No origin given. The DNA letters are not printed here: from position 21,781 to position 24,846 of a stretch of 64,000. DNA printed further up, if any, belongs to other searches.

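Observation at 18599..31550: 13-gene sulfur-trafficking operon ending in a Qmo/HdrA-like membrane redox module with no recognisable terminal sulfur enzyme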

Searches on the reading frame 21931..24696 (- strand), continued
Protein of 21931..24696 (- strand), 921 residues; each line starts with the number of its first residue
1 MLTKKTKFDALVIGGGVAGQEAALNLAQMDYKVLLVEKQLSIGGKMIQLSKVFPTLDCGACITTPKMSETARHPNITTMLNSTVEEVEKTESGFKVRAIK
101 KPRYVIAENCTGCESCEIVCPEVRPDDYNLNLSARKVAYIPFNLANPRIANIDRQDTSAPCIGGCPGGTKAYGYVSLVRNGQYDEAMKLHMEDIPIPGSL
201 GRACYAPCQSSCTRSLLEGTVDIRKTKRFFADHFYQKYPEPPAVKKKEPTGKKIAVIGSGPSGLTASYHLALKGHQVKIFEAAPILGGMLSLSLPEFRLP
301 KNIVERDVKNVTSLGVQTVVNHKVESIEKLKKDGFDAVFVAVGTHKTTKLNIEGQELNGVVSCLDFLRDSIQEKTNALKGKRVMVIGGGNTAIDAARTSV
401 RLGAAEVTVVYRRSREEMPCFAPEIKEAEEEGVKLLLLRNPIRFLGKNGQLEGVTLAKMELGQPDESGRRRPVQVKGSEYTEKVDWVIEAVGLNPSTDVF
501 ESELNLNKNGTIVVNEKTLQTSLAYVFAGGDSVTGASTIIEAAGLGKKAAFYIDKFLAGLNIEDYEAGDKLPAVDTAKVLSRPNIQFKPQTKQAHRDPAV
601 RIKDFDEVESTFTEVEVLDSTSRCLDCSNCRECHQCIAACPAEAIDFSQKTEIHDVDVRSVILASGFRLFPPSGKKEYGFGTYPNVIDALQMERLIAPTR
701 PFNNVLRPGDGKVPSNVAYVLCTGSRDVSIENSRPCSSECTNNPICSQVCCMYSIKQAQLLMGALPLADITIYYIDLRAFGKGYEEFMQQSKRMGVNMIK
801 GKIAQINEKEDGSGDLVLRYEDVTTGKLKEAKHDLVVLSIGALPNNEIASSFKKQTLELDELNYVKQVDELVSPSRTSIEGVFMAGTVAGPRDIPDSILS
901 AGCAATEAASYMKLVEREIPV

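Call 21: find_related_loci(query=A1, collection=genome_contigs, flank=10000)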
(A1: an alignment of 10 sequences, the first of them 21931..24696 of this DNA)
Query A1 (921 aa) in genome_contigs; peptide patterns used: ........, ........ (x = any residue, [..] = any of these).
599 stretches matched a pattern (row limit reached: there are more); 596 encode a relative of the query (tblastn E <= 1e-3); the best 80 are kept; 80 distinct loci.
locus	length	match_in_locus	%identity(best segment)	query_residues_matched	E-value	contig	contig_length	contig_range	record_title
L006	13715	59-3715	69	1-912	0e+0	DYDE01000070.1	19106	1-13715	MAG TPA_asm: Marinifilum sp. isolate IMS_BF NODE_606_length_19132_cov_4.68014, whole genome shotgun sequence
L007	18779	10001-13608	68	7-912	0e+0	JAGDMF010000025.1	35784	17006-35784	MAG: Bacteroidetes bacterium isolate CTSoil_032 scaffold_451, whole genome shotgun sequence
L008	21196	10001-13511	67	1-914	0e+0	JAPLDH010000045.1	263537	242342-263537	MAG: Bacteroidetes bacterium isolate LacPavin_0419_WC90_MAG_42_101 LacPavin_0419_WC90_scaffold_453395, whole genome shot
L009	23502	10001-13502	68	1-913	0e+0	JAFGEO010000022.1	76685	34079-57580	MAG: Bacteroidales bacterium isolate Zod_Metabat.1236 k87_1147557, whole genome shotgun sequence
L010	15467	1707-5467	68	5-912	0e+0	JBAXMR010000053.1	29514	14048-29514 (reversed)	MAG: Paludibacter sp. isolate ELA458 MAG458_53, whole genome shotgun sequence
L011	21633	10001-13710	68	1-912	0e+0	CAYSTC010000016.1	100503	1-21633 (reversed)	MAG TPA_asm: uncultured Paludibacter sp. isolate binchicken_co158_96 genome assembly, contig: NODE_172_length_100503_cov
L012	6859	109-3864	68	7-912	0e+0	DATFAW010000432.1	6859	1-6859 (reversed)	MAG TPA_asm: Paludibacter sp. isolate SMAG_U8512 k141_126866, whole genome shotgun sequence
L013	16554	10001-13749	68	1-916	0e+0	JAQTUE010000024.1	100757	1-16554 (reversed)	MAG: Paludibacter sp. isolate STB_57 NODE_456_length_100757_cov_8.679440_Sandtown_B, whole genome shotgun sequence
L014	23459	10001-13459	66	1-912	0e+0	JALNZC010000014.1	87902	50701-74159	MAG: Bacteroidales bacterium isolate SO_2017_GW1 bin 88 NODE_1650_length_87902_cov_1.286631_OW334_2017, whole genome sho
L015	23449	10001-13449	67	7-912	0e+0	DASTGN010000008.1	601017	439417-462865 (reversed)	MAG TPA_asm: Bacteroidales bacterium isolate SMAG_U31 k141_1590462, whole genome shotgun sequence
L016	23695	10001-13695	66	4-916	0e+0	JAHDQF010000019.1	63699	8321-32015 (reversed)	MAG: Proteiniphilum sp. isolate SM3-B12.2 k141_15004, whole genome shotgun sequence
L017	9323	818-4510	68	7-912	0e+0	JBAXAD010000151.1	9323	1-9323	MAG: Paludibacter sp. isolate ELA132 MAG132_151, whole genome shotgun sequence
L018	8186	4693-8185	67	6-912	0e+0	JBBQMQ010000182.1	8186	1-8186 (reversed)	MAG: Bacteroidales bacterium isolate Co_metawrap_407 Cmw_407_k141_23290716_length_8186_cov_6.9970, whole genome shotgun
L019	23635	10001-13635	69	1-912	0e+0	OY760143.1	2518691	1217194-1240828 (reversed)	MAG: Paludibacteraceae bacterium isolate 01c8064d-6cbe-49cb-b462-9ef0373b1e27 genome assembly, chromosome: 1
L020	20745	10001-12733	67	2-912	0e+0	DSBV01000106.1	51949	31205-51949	MAG TPA_asm: Bacteroidales bacterium isolate SpSt-1180 Ga0129302_1000127, whole genome shotgun sequence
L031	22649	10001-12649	53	5-899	0e+0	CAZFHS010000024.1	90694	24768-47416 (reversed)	MAG TPA_asm: uncultured Gemmatimonadaceae bacterium isolate binchicken_co97_465 genome assembly, contig: NODE_769_length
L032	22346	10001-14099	53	8-918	0e+0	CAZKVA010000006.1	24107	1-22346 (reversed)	MAG TPA_asm: uncultured Actinomycetota bacterium isolate binchicken_co181_143 genome assembly, contig: NODE_3072_length_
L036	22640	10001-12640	53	8-899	0e+0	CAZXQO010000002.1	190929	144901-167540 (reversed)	MAG TPA_asm: uncultured Peptococcaceae bacterium isolate binchicken_co178_152 genome assembly, contig: NODE_127_length_1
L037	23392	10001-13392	52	9-913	0e+0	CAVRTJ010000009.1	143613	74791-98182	MAG: uncultured Acidobacteriota bacterium isolate MFD02923.bin.1.102 genome assembly, contig: contig_18721, whole genome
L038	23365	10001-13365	53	2-913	0e+0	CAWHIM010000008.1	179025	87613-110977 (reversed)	MAG: uncultured bacterium isolate MFD01872.bin.2.46 genome assembly, contig: contig_138880, whole genome shotgun sequenc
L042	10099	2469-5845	52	8-917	0e+0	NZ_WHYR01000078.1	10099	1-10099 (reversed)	Desulfofundulus thermobenzoicus strain DSM 14055 NODE_78_length_10099_cov_66.8018, whole genome shotgun sequence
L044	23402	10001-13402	52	6-913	0e+0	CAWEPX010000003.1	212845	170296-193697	MAG: uncultured delta proteobacterium isolate MFD02923.bin.1.9 genome assembly, contig: contig_11050, whole genome shotg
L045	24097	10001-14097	51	4-915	0e+0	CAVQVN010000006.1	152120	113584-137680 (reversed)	MAG: uncultured Actinomycetota bacterium isolate MFD09964.bin.1.364 genome assembly, contig: contig_41170, whole genome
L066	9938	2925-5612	48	8-912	0e+0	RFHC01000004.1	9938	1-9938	MAG: Deltaproteobacteria bacterium isolate J040 k99_3131, whole genome shotgun sequence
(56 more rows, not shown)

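Call 26: search_protein_families(library=pfam, proteins=[L042:7090-7443:+, L042:7447-8415:+, L042:8414-8803:+, L042:1173-1544:-, L037:15826-16296:+, L044:15852-16397:+, L066:8748-9128:+, L036:16094-16588:+, L044:8945-9331:+, L031:8608-9177:+], max_evalue=0.001)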
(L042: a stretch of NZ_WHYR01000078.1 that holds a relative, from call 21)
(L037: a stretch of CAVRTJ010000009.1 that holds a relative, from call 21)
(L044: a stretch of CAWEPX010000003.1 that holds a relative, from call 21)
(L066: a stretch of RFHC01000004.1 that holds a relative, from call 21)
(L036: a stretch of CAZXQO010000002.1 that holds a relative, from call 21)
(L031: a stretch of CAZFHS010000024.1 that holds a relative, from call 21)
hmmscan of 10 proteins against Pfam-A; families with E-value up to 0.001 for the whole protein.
L042:7090-7443:+ (118 aa): 12 families
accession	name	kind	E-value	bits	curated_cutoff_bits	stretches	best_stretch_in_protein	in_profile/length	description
PF13534.11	Fer4_17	-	6.5e-12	46.3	22.2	2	41-98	2-60/61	4Fe-4S dicluster domain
PF13183.11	Fer4_8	-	4e-09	37.3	27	1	38-98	2-68/68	4Fe-4S dicluster domain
PF13187.11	Fer4_9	-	2.7e-08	34.1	27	1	34-54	32-50/52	4Fe-4S dicluster domain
PF12838.12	Fer4_7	-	3.5e-08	34.2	27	1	35-55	32-52/52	4Fe-4S dicluster domain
PF12837.12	Fer4_6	-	2e-07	31.1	25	1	36-54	4-22/24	4Fe-4S binding domain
PF13237.11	Fer4_10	-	9.4e-07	29.1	25.5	1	36-95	4-53/53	4Fe-4S dicluster domain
PF12797.12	Fer4_2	-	1e-05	25.6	24.5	0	36-52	5-21/22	4Fe-4S binding domain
PF00037.32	Fer4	-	2.6e-05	24.3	21.1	1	36-54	3-21/24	4Fe-4S binding domain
PF13746.11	Fer4_18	-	3.2e-05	24.5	27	0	31-57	51-77/114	4Fe-4S dicluster domain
PF12800.12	Fer4_4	-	8.2e-05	23.1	24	0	39-54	2-17/17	4Fe-4S binding domain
PF14697.11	Fer4_21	-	0.00012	22.6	35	0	35-53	35-53/59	4Fe-4S dicluster domain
PF13484.11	Fer4_16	-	0.00014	23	30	0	35-53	47-65/66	4Fe-4S double cluster binding domain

L042:7447-8415:+ (323 aa): 1 family
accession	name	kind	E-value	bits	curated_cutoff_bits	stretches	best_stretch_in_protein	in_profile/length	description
PF02754.22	CCG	-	1.6e-06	28.6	20.6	1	218-300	2-84/85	Cysteine-rich domain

L042:8414-8803:+ (130 aa): 2 families
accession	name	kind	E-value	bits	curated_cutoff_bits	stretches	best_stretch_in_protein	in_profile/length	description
PF02635.20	DsrE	-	8.4e-19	68.3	22.7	1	14-129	2-115/116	DsrE/DsrF-like family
PF13686.11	DrsE_2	-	1.6e-06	28.6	25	0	63-128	90-155/156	DsrE/DsrF/DrsH-like family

L042:1173-1544:- (124 aa): 1 family
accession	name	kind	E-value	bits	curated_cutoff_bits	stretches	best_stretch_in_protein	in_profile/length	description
PF02583.22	Trns_repr_metal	-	2.6e-22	79.4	22.8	1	44-114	4-70/78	Metal-sensitive transcriptional repressor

L037:15826-16296:+ (157 aa): 0 families

L044:15852-16397:+ (182 aa): 0 families

L066:8748-9128:+ (127 aa): 2 families
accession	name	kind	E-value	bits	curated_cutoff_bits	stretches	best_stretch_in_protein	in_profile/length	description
PF02635.20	DsrE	-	5.1e-14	52.9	22.7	1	11-126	2-115/116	DsrE/DsrF-like family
PF13686.11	DrsE_2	-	1.7e-08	35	25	1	66-123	96-153/156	DsrE/DsrF/DrsH-like family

L036:16094-16588:+ (165 aa): 2 families
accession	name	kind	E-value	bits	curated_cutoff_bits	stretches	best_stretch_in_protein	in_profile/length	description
PF13686.11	DrsE_2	-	6.9e-67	224.7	25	1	9-164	2-156/156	DsrE/DsrF/DrsH-like family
PF02635.20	DsrE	-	1.4e-10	41.8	22.7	1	102-153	53-104/116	DsrE/DsrF-like family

L044:8945-9331:+ (129 aa): 0 families

L031:8608-9177:+ (190 aa): 4 families
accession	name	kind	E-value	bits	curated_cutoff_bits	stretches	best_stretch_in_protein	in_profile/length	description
PF01022.26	HTH_5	-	1.4e-11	44.5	22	1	94-139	1-46/47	Bacterial regulatory protein, arsR family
PF12840.13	HTH_20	-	1.2e-09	38.4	27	1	92-139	1-49/51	Helix-turn-helix domain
PF01978.25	TrmB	-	0.00011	22.4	25.6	1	101-154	15-67/68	Sugar-specific transcriptional regulator TrmB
PF25212.1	HVO_A0114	-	0.00019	21.6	27.6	1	89-146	17-74/84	HVO_A0114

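Call 34: search_solved_structures(query=window:21931-24696:-, max_evalue=1e-10)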
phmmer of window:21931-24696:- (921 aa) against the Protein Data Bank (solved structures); distinct sequences matched with E-value up to 1e-10: 19.
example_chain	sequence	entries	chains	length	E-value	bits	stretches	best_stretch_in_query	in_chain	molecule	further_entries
9n5u_A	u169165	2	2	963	2.5e-112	379.8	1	156-559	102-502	NfnA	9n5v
9bov_A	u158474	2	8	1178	3.5e-111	376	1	152-636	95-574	Molybdopterin oxidoreductase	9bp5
8oh5_C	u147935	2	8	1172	4.1e-108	365.8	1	148-640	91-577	Formate dehydrogenase-O, major subunit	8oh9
8rvu_a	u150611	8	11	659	2.3e-94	320.4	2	625-917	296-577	H(2):CoB-CoM heterodisulfide,ferredoxin reductase subunit A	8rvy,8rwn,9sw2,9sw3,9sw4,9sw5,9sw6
8rvv_A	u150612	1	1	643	2.3e-94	320.3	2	625-917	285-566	H(2):CoB-CoM heterodisulfide,ferredoxin reductase subunit A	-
5odc_A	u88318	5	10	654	4.2e-94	319.5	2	625-913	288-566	Heterodisulfide reductase, subunit A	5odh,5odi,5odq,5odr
9sfi_A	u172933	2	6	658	2.5e-89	303.7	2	625-910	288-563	CoB--CoM heterodisulfide reductase iron-sulfur subunit A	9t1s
7bkb_A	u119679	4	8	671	8.4e-84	285.4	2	625-913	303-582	CoB--CoM heterodisulfide reductase iron-sulfur subunit A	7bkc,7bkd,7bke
4ylf_B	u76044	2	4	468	1.3e-83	284.8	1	159-559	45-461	Dihydropyrimidine dehydrogenase subunit A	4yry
5jca_L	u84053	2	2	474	3.3e-78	266.9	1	159-558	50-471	NADH-dependent Ferredoxin:NADP Oxidoreductase (NfnI) subunit alpha | NADH-dependent Ferredoxin:NADP Oxidoreductase subunit alpha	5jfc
5vj7_A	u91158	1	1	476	3.5e-73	250.2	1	159-558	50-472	Oxidoreductase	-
6s6s_G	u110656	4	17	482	3.8e-57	197.2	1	161-553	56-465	Glutamate synthase [NADPH] small chain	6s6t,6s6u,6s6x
2vdc_G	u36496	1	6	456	5.9e-57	196.6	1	161-553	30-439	GLUTAMATE SYNTHASE [NADPH] SMALL CHAIN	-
7mfm_I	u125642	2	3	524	1.8e-47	165.2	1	163-562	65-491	Glutamate synthase (NADPH) small chain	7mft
7m31_A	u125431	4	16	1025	2.3e-36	128.4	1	158-572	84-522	Dihydropyrimidine dehydrogenase [NADP(+)]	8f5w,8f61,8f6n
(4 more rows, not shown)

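Call 72: search_protein_families(library=pfam, proteins=[L032:14378-14668:+, L036:14417-14674:+, L045:14381-14650:+, L038:14364-14678:+], max_evalue=1)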
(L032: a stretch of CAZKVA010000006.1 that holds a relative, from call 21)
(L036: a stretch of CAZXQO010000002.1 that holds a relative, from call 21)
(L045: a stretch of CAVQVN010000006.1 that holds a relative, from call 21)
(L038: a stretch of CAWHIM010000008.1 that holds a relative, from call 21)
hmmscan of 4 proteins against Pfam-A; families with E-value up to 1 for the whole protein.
L032:14378-14668:+ (97 aa): 4 families
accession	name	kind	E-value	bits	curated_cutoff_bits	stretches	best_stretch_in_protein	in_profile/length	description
PF01978.25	TrmB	-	0.0036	17.5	25.6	1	41-95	17-67/68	Sugar-specific transcriptional regulator TrmB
PF18789.6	DarA_C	-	0.032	15.2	27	1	63-95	36-68/70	Defence against restriction A C-terminal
PF13286.11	HD_assoc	-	0.044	14.8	22.2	1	16-58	6-48/91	Phosphohydrolase-associated domain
PF25212.1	HVO_A0114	-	0.071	13.3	27.6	1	40-81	30-71/84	HVO_A0114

L036:14417-14674:+ (86 aa): 8 families
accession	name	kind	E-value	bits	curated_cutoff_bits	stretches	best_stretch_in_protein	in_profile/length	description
PF04703.18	FaeA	-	0.00018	22.2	20.7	1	23-66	1-46/62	FaeA-like protein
PF12840.13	HTH_20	-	0.00028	21.2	27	1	26-54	8-37/51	Helix-turn-helix domain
PF21476.4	PF0610-like_N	-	0.0012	19.4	33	1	24-52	3-31/50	PF0610-like, N-terminal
PF01978.25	TrmB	-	0.0019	18.5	25.6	1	32-82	19-66/68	Sugar-specific transcriptional regulator TrmB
PF17782.7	DprA_WH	-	0.0028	18.1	22.9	1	24-52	14-42/61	DprA winged helix domain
PF12802.13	MarR_2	-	0.0061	17.1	27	1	27-66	10-51/61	MarR family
PF01022.26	HTH_5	-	0.0062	16.8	22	1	26-46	6-26/47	Bacterial regulatory protein, arsR family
PF16221.11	HTH_47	-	0.16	12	27.1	1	28-65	39-76/78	winged helix-turn-helix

L045:14381-14650:+ (90 aa): 8 families
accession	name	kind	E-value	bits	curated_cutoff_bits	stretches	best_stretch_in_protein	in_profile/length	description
PF16221.11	HTH_47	-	0.00059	19.8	27.1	1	29-68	38-77/78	winged helix-turn-helix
PF12840.13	HTH_20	-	0.0056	17.1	27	1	29-56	9-37/51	Helix-turn-helix domain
PF08281.18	Sigma70_r4_2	-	0.025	14.6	25.7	1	39-63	28-52/54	Sigma-70, region 4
PF24270.1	HTH_Cmi2_C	-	0.028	15.1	27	1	21-71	72-122/125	Cmi2, C-terminal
PF13518.12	HTH_28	-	0.14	12.7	25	1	30-66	6-41/52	Helix-turn-helix domain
PF21476.4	PF0610-like_N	-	0.15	12.7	33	1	29-54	6-31/50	PF0610-like, N-terminal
PF04046.21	PSP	-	0.17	12.1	19.6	1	43-66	9-32/46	PSP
PF01022.26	HTH_5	-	0.25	11.7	22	1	26-48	4-26/47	Bacterial regulatory protein, arsR family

L038:14364-14678:+ (105 aa): 6 families
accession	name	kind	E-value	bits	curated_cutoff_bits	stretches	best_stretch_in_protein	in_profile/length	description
PF21476.4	PF0610-like_N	-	5.6e-05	23.7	33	1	46-73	4-31/50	PF0610-like, N-terminal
PF01978.25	TrmB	-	0.0047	17.2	25.6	1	50-102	16-64/68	Sugar-specific transcriptional regulator TrmB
PF22979.2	HTH_69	-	0.0061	16.9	27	1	58-91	28-61/69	Winged helix-turn-helix domain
PF12840.13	HTH_20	-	0.069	13.6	27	1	51-87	12-49/51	Helix-turn-helix domain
PF25212.1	HVO_A0114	-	0.087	13.1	27.6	1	49-87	29-67/84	HVO_A0114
PF05331.17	DUF742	-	0.19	12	27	1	38-87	38-86/114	Protein of unknown function (DUF742)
